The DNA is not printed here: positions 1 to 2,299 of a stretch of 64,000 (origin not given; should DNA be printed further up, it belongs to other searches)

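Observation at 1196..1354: Complete 24-5-24 MshEN-type c-di-GMP-binding module inserted in the linker of a CapD/WbpM/PglF sugar dehydratase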

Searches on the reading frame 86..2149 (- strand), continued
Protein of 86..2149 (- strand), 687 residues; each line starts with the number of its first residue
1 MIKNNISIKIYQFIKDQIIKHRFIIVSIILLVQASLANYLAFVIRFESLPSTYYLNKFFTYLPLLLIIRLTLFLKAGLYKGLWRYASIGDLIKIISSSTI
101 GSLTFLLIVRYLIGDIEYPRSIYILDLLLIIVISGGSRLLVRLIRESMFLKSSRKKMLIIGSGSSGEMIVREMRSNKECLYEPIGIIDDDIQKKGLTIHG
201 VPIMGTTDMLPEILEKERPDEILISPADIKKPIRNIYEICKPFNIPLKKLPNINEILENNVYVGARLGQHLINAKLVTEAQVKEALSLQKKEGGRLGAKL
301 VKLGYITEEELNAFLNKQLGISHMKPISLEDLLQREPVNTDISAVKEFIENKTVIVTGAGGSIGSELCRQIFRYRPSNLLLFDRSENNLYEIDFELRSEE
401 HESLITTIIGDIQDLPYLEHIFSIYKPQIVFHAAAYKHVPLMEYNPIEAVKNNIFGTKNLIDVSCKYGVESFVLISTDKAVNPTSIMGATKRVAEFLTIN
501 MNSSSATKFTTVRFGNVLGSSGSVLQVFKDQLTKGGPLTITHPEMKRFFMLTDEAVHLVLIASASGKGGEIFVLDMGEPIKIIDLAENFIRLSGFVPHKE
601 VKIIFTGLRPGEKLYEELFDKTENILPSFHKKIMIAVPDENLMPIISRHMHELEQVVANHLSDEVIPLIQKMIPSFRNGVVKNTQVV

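Call 18: find_homologous_proteins(query=window:86-2149:-, max_evalue=1e-20)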
Query window:86-2149:- (687 aa): 8000 proteins with E <= 1e-20 among 8000 candidates; the best 120 are listed.
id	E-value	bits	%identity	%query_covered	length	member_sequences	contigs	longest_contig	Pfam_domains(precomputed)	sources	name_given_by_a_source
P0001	0.0e+0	1499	100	100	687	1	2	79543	PF13727.13,PF04321.24,PF16363.12,PF02719.22,PF01073.26,PF01370.28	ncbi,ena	ncbi:MAG: polysaccharide biosynthesis protein [Thermodesulfovibrionales bacterium]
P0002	0.0e+0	1353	90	99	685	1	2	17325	PF08659.17,PF13727.13,PF04321.24,PF16363.12,PF02719.22,PF01073.26,PF01370.28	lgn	-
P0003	0.0e+0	1337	88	100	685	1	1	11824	PF13727.13,PF04321.24,PF16363.12,PF02719.22,PF01073.26,PF07993.19,PF01370.28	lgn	-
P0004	0.0e+0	1333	88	100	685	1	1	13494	PF13727.13,PF04321.24,PF16363.12,PF02719.22,PF01073.26,PF01370.28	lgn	-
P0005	0.0e+0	1317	87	99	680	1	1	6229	PF08659.17,PF13727.13,PF04321.24,PF16363.12,PF02719.22,PF01073.26,PF07993.19,PF01370.28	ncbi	ncbi:MAG: polysaccharide biosynthesis protein, partial [Thermodesulfovibrionales bacterium]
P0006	0.0e+0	1230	81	98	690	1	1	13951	PF08659.17,PF13727.13,PF04321.24,PF16363.12,PF02719.22,PF01073.26,PF07993.19,PF13460.13,PF00106.32,PF01370.28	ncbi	-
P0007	0.0e+0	1186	78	99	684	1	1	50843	PF13727.13,PF04321.24,PF16363.12,PF02719.22,PF01073.26,PF07993.19,PF01370.28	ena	-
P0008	0.0e+0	1136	74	99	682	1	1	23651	PF13727.13,PF04321.24,PF16363.12,PF02719.22,PF01073.26,PF07993.19,PF01370.28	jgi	jgi:FlaA1/EpsC-like NDP-sugar epimerase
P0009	0.0e+0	1133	73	99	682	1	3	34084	PF13727.13,PF04321.24,PF16363.12,PF02719.22,PF01073.26,PF07993.19,PF01370.28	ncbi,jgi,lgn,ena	-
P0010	0.0e+0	1120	73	98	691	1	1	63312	PF08659.17,PF13727.13,PF04321.24,PF16363.12,PF02719.22,PF01073.26,PF07993.19,PF01370.28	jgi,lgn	jgi:FlaA1/EpsC-like NDP-sugar epimerase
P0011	0.0e+0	1116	73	97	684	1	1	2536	PF08659.17,PF13727.13,PF04321.24,PF16363.12,PF02719.22,PF01073.26,PF07993.19,PF01370.28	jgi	jgi:FlaA1/EpsC-like NDP-sugar epimerase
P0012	0.0e+0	1110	71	99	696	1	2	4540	PF13727.13,PF04321.24,PF16363.12,PF02719.22,PF01073.26,PF07993.19,PF01370.28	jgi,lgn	jgi:FlaA1/EpsC-like NDP-sugar epimerase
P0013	0.0e+0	1108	71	99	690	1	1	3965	PF13727.13,PF04321.24,PF16363.12,PF02719.22,PF01073.26,PF07993.19,PF01370.28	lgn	-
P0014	0.0e+0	1096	71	99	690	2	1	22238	PF13727.13,PF04321.24,PF16363.12,PF02719.22,PF01073.26,PF01370.28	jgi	jgi:FlaA1/EpsC-like NDP-sugar epimerase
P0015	0.0e+0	1095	70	99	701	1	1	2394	PF13727.13,PF04321.24,PF16363.12,PF02719.22,PF01073.26,PF07993.19,PF01370.28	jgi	-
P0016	0.0e+0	1089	71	98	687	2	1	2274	PF08659.17,PF13727.13,PF04321.24,PF16363.12,PF02719.22,PF01073.26,PF07993.19,PF13460.13,PF01370.28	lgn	-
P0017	0.0e+0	1062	70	98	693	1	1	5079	PF13727.13,PF04321.24,PF16363.12,PF02719.22,PF01073.26,PF01370.28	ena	-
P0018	0.0e+0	1055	90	76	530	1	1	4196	PF13727.13,PF04321.24,PF16363.12,PF02719.22,PF01073.26,PF07993.19,PF01370.28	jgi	jgi:FlaA1/EpsC-like NDP-sugar epimerase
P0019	0.0e+0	1049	68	99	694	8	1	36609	PF13727.13,PF04321.24,PF16363.12,PF02719.22,PF01073.26,PF07993.19,PF01370.28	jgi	-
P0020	0.0e+0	1047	69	98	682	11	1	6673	PF13727.13,PF04321.24,PF16363.12,PF02719.22,PF01073.26,PF07993.19,PF00106.32,PF01370.28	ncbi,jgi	jgi:FlaA1/EpsC-like NDP-sugar epimerase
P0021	0.0e+0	1036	67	98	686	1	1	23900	PF13727.13,PF04321.24,PF16363.12,PF02719.22,PF01073.26,PF07993.19,PF01370.28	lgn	-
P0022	0.0e+0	1031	67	99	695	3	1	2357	PF08659.17,PF17836.8,PF13727.13,PF04321.24,PF16363.12,PF02719.22,PF01073.26,PF07993.19,PF13460.13,PF01370.28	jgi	jgi:FlaA1/EpsC-like NDP-sugar epimerase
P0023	0.0e+0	1031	67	99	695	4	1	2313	PF08659.17,PF17836.8,PF13727.13,PF04321.24,PF16363.12,PF02719.22,PF01073.26,PF07993.19,PF13460.13,PF01370.28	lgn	-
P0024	0.0e+0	1027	66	99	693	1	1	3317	PF13727.13,PF04321.24,PF16363.12,PF02719.22,PF01073.26,PF01370.28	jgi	jgi:FlaA1/EpsC-like NDP-sugar epimerase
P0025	0.0e+0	1025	67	99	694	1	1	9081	PF13727.13,PF04321.24,PF16363.12,PF02719.22,PF01073.26,PF01370.28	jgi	jgi:FlaA1/EpsC-like NDP-sugar epimerase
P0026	0.0e+0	1024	68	96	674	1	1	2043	PF08659.17,PF13727.13,PF04321.24,PF16363.12,PF02719.22,PF01073.26,PF07993.19,PF00106.32,PF01370.28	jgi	jgi:FlaA1/EpsC-like NDP-sugar epimerase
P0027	0.0e+0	1023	67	99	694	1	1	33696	PF08659.17,PF13727.13,PF04321.24,PF16363.12,PF02719.22,PF01073.26,PF01370.28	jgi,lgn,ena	-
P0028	0.0e+0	1022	67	97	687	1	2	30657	PF13727.13,PF04321.24,PF16363.12,PF02719.22,PF01073.26,PF01370.28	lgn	-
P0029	0.0e+0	1020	67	99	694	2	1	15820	PF08659.17,PF13727.13,PF04321.24,PF16363.12,PF02719.22,PF01073.26,PF01370.28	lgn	-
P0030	0.0e+0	1018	67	98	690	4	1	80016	PF13727.13,PF04321.24,PF16363.12,PF02719.22,PF01073.26,PF01370.28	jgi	jgi:FlaA1/EpsC-like NDP-sugar epimerase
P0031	0.0e+0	1015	66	98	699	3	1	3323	PF13727.13,PF04321.24,PF16363.12,PF02719.22,PF01073.26,PF07993.19,PF01370.28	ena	-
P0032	0.0e+0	1014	66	98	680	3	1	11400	PF13727.13,PF04321.24,PF16363.12,PF02719.22,PF01073.26,PF01370.28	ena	-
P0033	0.0e+0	1010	66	98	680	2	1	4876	PF13727.13,PF04321.24,PF16363.12,PF02719.22,PF01073.26,PF07993.19,PF01370.28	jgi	-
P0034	5.1e-298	1008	67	98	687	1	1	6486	PF08659.17,PF13727.13,PF04321.24,PF16363.12,PF02719.22,PF01073.26,PF01370.28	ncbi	-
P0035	3.1e-297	1006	75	85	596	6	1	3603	PF13727.13,PF04321.24,PF16363.12,PF02719.22,PF01073.26,PF07993.19,PF01370.28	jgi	jgi:FlaA1/EpsC-like NDP-sugar epimerase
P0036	3.4e-296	1002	67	97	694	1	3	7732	PF08659.17,PF13727.13,PF04321.24,PF16363.12,PF02719.22,PF01073.26,PF00106.32,PF01370.28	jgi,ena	-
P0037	4.1e-296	1002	67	96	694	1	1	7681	PF08659.17,PF13727.13,PF04321.24,PF16363.12,PF02719.22,PF01073.26,PF00106.32,PF01370.28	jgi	-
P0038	4.3e-296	1002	67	98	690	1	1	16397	PF08659.17,PF17836.8,PF13727.13,PF04321.24,PF16363.12,PF02719.22,PF01073.26,PF07993.19,PF22674.3,PF01370.28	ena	-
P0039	9.4e-296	1001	66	97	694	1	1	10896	PF08659.17,PF13727.13,PF04321.24,PF16363.12,PF02719.22,PF01073.26,PF00106.32,PF01370.28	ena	-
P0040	1.3e-295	1000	67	97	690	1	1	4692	PF17836.8,PF13727.13,PF04321.24,PF16363.12,PF02719.22,PF01073.26,PF07993.19,PF22674.3,PF01370.28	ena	-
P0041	9.6e-295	997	66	97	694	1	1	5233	PF08659.17,PF13727.13,PF04321.24,PF16363.12,PF02719.22,PF01073.26,PF00106.32,PF01370.28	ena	-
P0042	9.9e-295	997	66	98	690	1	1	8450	PF08659.17,PF17836.8,PF13727.13,PF04321.24,PF16363.12,PF02719.22,PF01073.26,PF07993.19,PF22674.3,PF01370.28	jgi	jgi:FlaA1/EpsC-like NDP-sugar epimerase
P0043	2.0e-294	996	66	97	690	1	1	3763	PF17836.8,PF13727.13,PF04321.24,PF16363.12,PF02719.22,PF01073.26,PF07993.19,PF22674.3,PF01370.28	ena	-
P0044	2.2e-294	996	63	98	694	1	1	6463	PF13727.13,PF04321.24,PF16363.12,PF02719.22,PF01073.26,PF07993.19,PF01370.28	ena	-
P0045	8.7e-294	994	67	97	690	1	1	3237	PF17836.8,PF13727.13,PF04321.24,PF16363.12,PF02719.22,PF01073.26,PF07993.19,PF22674.3,PF01370.28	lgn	-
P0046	1.1e-293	994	66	97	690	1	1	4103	PF17836.8,PF13727.13,PF04321.24,PF16363.12,PF02719.22,PF01073.26,PF07993.19,PF22674.3,PF01370.28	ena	-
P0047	1.1e-292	991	63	98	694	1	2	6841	PF13727.13,PF04321.24,PF16363.12,PF02719.22,PF01073.26,PF07993.19,PF01370.28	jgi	jgi:FlaA1/EpsC-like NDP-sugar epimerase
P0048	1.2e-292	991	64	99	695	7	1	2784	PF08659.17,PF17836.8,PF13727.13,PF04321.24,PF16363.12,PF02719.22,PF01073.26,PF07993.19,PF13460.13,PF01370.28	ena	-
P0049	2.2e-292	990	66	97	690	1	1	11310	PF17836.8,PF13727.13,PF04321.24,PF16363.12,PF02719.22,PF01073.26,PF07993.19,PF22674.3,PF01370.28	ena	-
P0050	7.3e-292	988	64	97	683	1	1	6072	PF13727.13,PF04321.24,PF16363.12,PF02719.22,PF01073.26,PF07993.19,PF01370.28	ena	-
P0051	1.6e-291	987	66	97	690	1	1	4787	PF17836.8,PF13727.13,PF04321.24,PF16363.12,PF02719.22,PF01073.26,PF07993.19,PF22674.3,PF01370.28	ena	-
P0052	1.9e-291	987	65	97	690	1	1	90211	PF13727.13,PF04321.24,PF16363.12,PF02719.22,PF01073.26,PF07993.19,PF22674.3,PF01370.28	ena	-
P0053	2.6e-291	986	64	99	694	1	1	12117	PF08659.17,PF13727.13,PF04321.24,PF16363.12,PF02719.22,PF01073.26,PF13460.13,PF00106.32,PF01370.28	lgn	-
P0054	1.7e-290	983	66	97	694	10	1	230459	PF08659.17,PF17836.8,PF13727.13,PF04321.24,PF16363.12,PF02719.22,PF01073.26,PF07993.19,PF22674.3,PF01370.28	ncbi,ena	-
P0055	1.1e-289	981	66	97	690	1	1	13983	PF13727.13,PF04321.24,PF16363.12,PF02719.22,PF01073.26,PF07993.19,PF01370.28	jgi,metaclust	metaclust:\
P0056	1.2e-289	981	65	98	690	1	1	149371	PF08659.17,PF17836.8,PF13727.13,PF04321.24,PF16363.12,PF02719.22,PF01073.26,PF07993.19,PF22674.3,PF01370.28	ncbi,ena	-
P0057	2.1e-289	980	67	96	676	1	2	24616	PF17836.8,PF13727.13,PF04321.24,PF16363.12,PF02719.22,PF01073.26,PF07993.19,PF22674.3,PF01370.28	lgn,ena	-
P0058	2.8e-289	979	63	98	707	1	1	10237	PF08659.17,PF13727.13,PF04321.24,PF16363.12,PF02719.22,PF01073.26,PF01370.28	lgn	-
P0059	3.0e-288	976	65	97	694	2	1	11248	PF13727.13,PF04321.24,PF16363.12,PF02719.22,PF01073.26,PF00106.32,PF01370.28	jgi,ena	-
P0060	1.8e-287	973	63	99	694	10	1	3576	PF13727.13,PF04321.24,PF16363.12,PF02719.22,PF01073.26,PF00106.32,PF01370.28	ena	-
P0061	8.1e-287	971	65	96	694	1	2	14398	PF13727.13,PF04321.24,PF16363.12,PF02719.22,PF01073.26,PF01370.28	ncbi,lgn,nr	ncbi:MAG: NAD-dependent epimerase/dehydratase family protein [Nitrospirae bacterium]|nr:NAD-dependen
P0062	1.4e-286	970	64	98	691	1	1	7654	PF13727.13,PF04321.24,PF16363.12,PF02719.22,PF01073.26,PF07993.19,PF00106.32,PF01370.28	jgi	-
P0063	5.1e-286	969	63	98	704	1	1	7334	PF17836.8,PF13727.13,PF04321.24,PF16363.12,PF02719.22,PF01073.26,PF07993.19,PF00106.32,PF01370.28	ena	-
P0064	3.0e-285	966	65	94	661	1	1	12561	PF13727.13,PF04321.24,PF16363.12,PF02719.22,PF01073.26,PF07993.19,PF01370.28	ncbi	ncbi:MAG: polysaccharide biosynthesis protein [Nitrospirota bacterium]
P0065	3.9e-285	966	62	99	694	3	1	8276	PF08659.17,PF13727.13,PF04321.24,PF16363.12,PF02719.22,PF01073.26,PF07993.19,PF00106.32,PF01370.28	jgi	jgi:FlaA1/EpsC-like NDP-sugar epimerase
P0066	5.1e-285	965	62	98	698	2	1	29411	PF08659.17,PF13727.13,PF04321.24,PF16363.12,PF02719.22,PF01073.26,PF07993.19,PF22674.3,PF01370.28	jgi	-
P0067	1.6e-284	964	64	97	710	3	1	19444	PF13727.13,PF04321.24,PF16363.12,PF02719.22,PF01073.26,PF01370.28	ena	-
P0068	3.8e-284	962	63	98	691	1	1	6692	PF17836.8,PF13727.13,PF04321.24,PF16363.12,PF02719.22,PF01073.26,PF07993.19,PF13460.13,PF01370.28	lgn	-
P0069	1.8e-283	960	63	98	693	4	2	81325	PF08659.17,PF13727.13,PF04321.24,PF16363.12,PF02719.22,PF01073.26,PF07993.19,PF00106.32,PF01370.28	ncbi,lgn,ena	-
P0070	3.6e-283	959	61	98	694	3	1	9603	PF13727.13,PF04321.24,PF16363.12,PF02719.22,PF01073.26,PF01370.28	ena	-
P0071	9.4e-283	958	62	98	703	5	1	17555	PF13727.13,PF04321.24,PF16363.12,PF02719.22,PF01073.26,PF00106.32,PF01370.28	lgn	-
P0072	1.6e-282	957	61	98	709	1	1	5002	PF13727.13,PF04321.24,PF16363.12,PF02719.22,PF01073.26,PF07993.19,PF13460.13,PF01370.28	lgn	-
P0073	1.7e-282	957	64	98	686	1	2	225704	PF17836.8,PF13727.13,PF04321.24,PF16363.12,PF02719.22,PF01073.26,PF07993.19,PF00106.32,PF01370.28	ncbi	-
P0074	4.0e-282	956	61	98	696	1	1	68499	PF13727.13,PF04321.24,PF16363.12,PF02719.22,PF01073.26,PF07993.19,PF01370.28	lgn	-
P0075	6.5e-282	955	63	96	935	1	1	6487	PF08659.17,PF13727.13,PF04321.24,PF16363.12,PF02719.22,PF01073.26,PF00106.32,PF02397.23,PF01370.28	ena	-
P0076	7.9e-282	955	63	98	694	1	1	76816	PF08659.17,PF13727.13,PF04321.24,PF16363.12,PF02719.22,PF01073.26,PF07993.19,PF01370.28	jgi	jgi:FlaA1/EpsC-like NDP-sugar epimerase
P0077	1.6e-281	954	63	98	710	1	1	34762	PF13727.13,PF04321.24,PF16363.12,PF02719.22,PF01073.26,PF00106.32,PF01370.28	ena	-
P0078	2.1e-281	953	64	97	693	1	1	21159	PF08659.17,PF13727.13,PF04321.24,PF16363.12,PF02719.22,PF01073.26,PF01370.28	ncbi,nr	ncbi:MAG: nucleoside-diphosphate sugar epimerase/dehydratase [Thermodesulfovibrionales bacterium]|nr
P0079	2.5e-281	953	61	98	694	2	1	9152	PF13727.13,PF04321.24,PF16363.12,PF02719.22,PF01073.26,PF07993.19,PF01370.28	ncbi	ncbi:MAG: polysaccharide biosynthesis protein [Candidatus Sulfobium sp.]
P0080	4.1e-281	952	64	98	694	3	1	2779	PF13727.13,PF04321.24,PF16363.12,PF02719.22,PF01073.26,PF07993.19,PF01370.28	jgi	jgi:FlaA1/EpsC-like NDP-sugar epimerase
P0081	4.2e-281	952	62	99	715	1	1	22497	PF08659.17,PF13727.13,PF04321.24,PF16363.12,PF02719.22,PF01073.26,PF07993.19,PF00106.32,PF01370.28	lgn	-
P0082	7.5e-281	952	62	98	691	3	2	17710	PF17836.8,PF13727.13,PF04321.24,PF16363.12,PF02719.22,PF01073.26,PF07993.19,PF01370.28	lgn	-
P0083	9.6e-281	951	64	96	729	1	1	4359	PF13727.13,PF04321.24,PF16363.12,PF02719.22,PF01073.26,PF00106.32,PF01370.28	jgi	jgi:FlaA1/EpsC-like NDP-sugar epimerase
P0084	1.2e-280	951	62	98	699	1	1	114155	PF08659.17,PF13727.13,PF04321.24,PF16363.12,PF02719.22,PF01073.26,PF07993.19,PF01370.28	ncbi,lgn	-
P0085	1.3e-280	951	61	98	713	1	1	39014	PF08659.17,PF13727.13,PF04321.24,PF16363.12,PF02719.22,PF01073.26,PF07993.19,PF13460.13,PF01370.28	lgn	-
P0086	1.5e-280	951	61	98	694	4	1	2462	PF13727.13,PF04321.24,PF16363.12,PF02719.22,PF01073.26,PF07993.19,PF01370.28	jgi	jgi:FlaA1/EpsC-like NDP-sugar epimerase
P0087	2.1e-280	950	61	98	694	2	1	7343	PF13727.13,PF04321.24,PF16363.12,PF02719.22,PF01073.26,PF07993.19,PF01370.28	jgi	jgi:FlaA1/EpsC-like NDP-sugar epimerase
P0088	2.5e-280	950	63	98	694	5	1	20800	PF13727.13,PF04321.24,PF16363.12,PF02719.22,PF01073.26,PF07993.19,PF00106.32,PF01370.28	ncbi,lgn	-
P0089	6.1e-280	949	62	98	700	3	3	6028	PF08659.17,PF13727.13,PF04321.24,PF16363.12,PF02719.22,PF01073.26,PF00106.32,PF01370.28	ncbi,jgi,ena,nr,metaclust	ncbi:MAG: hypothetical protein A2X59_09480 [Nitrospirae bacterium GWC2_42_7]|nr:MAG: hypothetical pr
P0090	6.3e-280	948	62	98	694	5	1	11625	PF13727.13,PF04321.24,PF16363.12,PF02719.22,PF01073.26,PF07993.19,PF01370.28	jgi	jgi:FlaA1/EpsC-like NDP-sugar epimerase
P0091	3.1e-279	946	61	98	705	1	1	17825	PF08659.17,PF13727.13,PF04321.24,PF16363.12,PF02719.22,PF01073.26,PF07993.19,PF22674.3,PF01370.28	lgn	-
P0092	6.8e-279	945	61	99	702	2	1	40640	PF08659.17,PF13727.13,PF04321.24,PF16363.12,PF02719.22,PF01073.26,PF07993.19,PF22674.3,PF01370.28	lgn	-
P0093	1.1e-278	944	63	97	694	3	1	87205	PF08659.17,PF13727.13,PF04321.24,PF16363.12,PF02719.22,PF01073.26,PF07993.19,PF01370.28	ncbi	ncbi:MAG: polysaccharide biosynthesis protein [Nitrospirota bacterium]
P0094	1.4e-277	941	63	97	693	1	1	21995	PF08659.17,PF17836.8,PF13727.13,PF04321.24,PF16363.12,PF02719.22,PF01073.26,PF01370.28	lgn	-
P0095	2.5e-277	940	60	98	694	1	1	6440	PF13727.13,PF04321.24,PF16363.12,PF02719.22,PF01073.26,PF07993.19,PF01370.28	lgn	-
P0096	4.0e-277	939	62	95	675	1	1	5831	PF08659.17,PF13727.13,PF04321.24,PF16363.12,PF02719.22,PF01073.26,PF07993.19,PF01370.28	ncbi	-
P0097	4.5e-277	939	62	98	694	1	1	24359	PF17836.8,PF13727.13,PF04321.24,PF16363.12,PF02719.22,PF01073.26,PF07993.19,PF01370.28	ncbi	-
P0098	4.7e-277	939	62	98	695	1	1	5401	PF13727.13,PF04321.24,PF16363.12,PF02719.22,PF01073.26,PF07993.19,PF01370.28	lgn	-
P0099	1.0e-276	938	61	98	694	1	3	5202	PF13727.13,PF04321.24,PF16363.12,PF02719.22,PF01073.26,PF07993.19,PF01370.28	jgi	jgi:FlaA1/EpsC-like NDP-sugar epimerase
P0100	1.8e-276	937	62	98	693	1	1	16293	PF13727.13,PF04321.24,PF16363.12,PF02719.22,PF01073.26,PF07993.19,PF00106.32,PF01370.28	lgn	-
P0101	2.8e-276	936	62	98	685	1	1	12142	PF13727.13,PF04321.24,PF16363.12,PF02719.22,PF01073.26,PF07993.19,PF01370.28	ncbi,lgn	ncbi:MAG: polysaccharide biosynthesis protein [Thermodesulfovibrionales bacterium]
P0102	2.8e-276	936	63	98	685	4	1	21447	PF08659.17,PF13727.13,PF04321.24,PF16363.12,PF02719.22,PF01073.26,PF07993.19,PF00106.32,PF01370.28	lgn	-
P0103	4.2e-276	936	63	98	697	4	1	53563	PF08659.17,PF13727.13,PF04321.24,PF16363.12,PF02719.22,PF01073.26,PF01370.28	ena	-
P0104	1.2e-275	934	60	99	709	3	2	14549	PF13727.13,PF04321.24,PF16363.12,PF02719.22,PF01073.26,PF07993.19,PF01370.28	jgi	jgi:FlaA1/EpsC-like NDP-sugar epimerase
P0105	6.4e-275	932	61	99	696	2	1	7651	PF13727.13,PF04321.24,PF16363.12,PF02719.22,PF01073.26,PF07993.19,PF13460.13,PF01370.28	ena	-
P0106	4.6e-274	929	60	99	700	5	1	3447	PF08659.17,PF13727.13,PF04321.24,PF16363.12,PF02719.22,PF01073.26,PF07993.19,PF13460.13,PF01370.28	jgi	-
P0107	4.8e-274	929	61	97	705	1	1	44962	PF17836.8,PF13727.13,PF04321.24,PF16363.12,PF02719.22,PF01073.26,PF01370.28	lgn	-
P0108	1.6e-273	927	62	96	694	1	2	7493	PF13727.13,PF04321.24,PF16363.12,PF02719.22,PF01073.26,PF01370.28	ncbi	-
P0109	2.2e-273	927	61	99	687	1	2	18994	PF13727.13,PF04321.24,PF16363.12,PF02719.22,PF01073.26,PF07993.19,PF01370.28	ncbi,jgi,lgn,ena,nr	ncbi:MAG: polysaccharide biosynthesis protein [Nitrospirota bacterium]|nr:polysaccharide biosynthesi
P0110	2.3e-273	927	61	99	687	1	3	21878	PF13727.13,PF04321.24,PF16363.12,PF02719.22,PF01073.26,PF07993.19,PF01370.28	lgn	-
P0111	2.3e-273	927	61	100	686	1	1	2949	PF17836.8,PF13727.13,PF04321.24,PF16363.12,PF02719.22,PF01073.26,PF07993.19,PF01370.28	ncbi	ncbi:MAG: polysaccharide biosynthesis protein, partial [Thermodesulfovibrionales bacterium]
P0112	4.4e-273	926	61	99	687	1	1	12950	PF13727.13,PF04321.24,PF16363.12,PF02719.22,PF01073.26,PF07993.19,PF13460.13,PF01370.28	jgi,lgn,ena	-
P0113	6.2e-273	925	61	97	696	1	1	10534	PF13727.13,PF04321.24,PF16363.12,PF02719.22,PF01073.26,PF07993.19,PF01370.28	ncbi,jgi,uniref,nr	ncbi:NAD-dependent epimerase/dehydratase family protein [candidate division WS5 bacterium]|uniref:NA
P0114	1.4e-272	924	60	98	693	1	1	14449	PF13727.13,PF04321.24,PF16363.12,PF02719.22,PF01073.26,PF07993.19,PF01370.28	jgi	-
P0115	2.1e-272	924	61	99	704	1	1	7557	PF13727.13,PF04321.24,PF16363.12,PF02719.22,PF01073.26,PF01370.28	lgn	-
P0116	2.6e-272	923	60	98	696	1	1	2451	PF13727.13,PF04321.24,PF16363.12,PF02719.22,PF01073.26,PF07993.19,PF01370.28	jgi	jgi:FlaA1/EpsC-like NDP-sugar epimerase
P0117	3.2e-272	923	61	98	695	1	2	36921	PF08659.17,PF13727.13,PF04321.24,PF16363.12,PF02719.22,PF01073.26,PF07993.19,PF01370.28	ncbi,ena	-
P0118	3.3e-272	923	60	99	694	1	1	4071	PF13727.13,PF04321.24,PF16363.12,PF02719.22,PF01073.26,PF07993.19,PF01370.28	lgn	-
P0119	1.1e-271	921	61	98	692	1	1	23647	PF08659.17,PF13727.13,PF04321.24,PF16363.12,PF02719.22,PF01073.26,PF01370.28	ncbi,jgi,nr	ncbi:MAG: NAD-dependent epimerase/dehydratase family protein [Nitrospiraceae bacterium]|nr:MAG: NAD-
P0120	2.8e-271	920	61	99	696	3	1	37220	PF08659.17,PF13727.13,PF04321.24,PF16363.12,PF02719.22,PF01073.26,PF07993.19,PF13460.13,PF01370.28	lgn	-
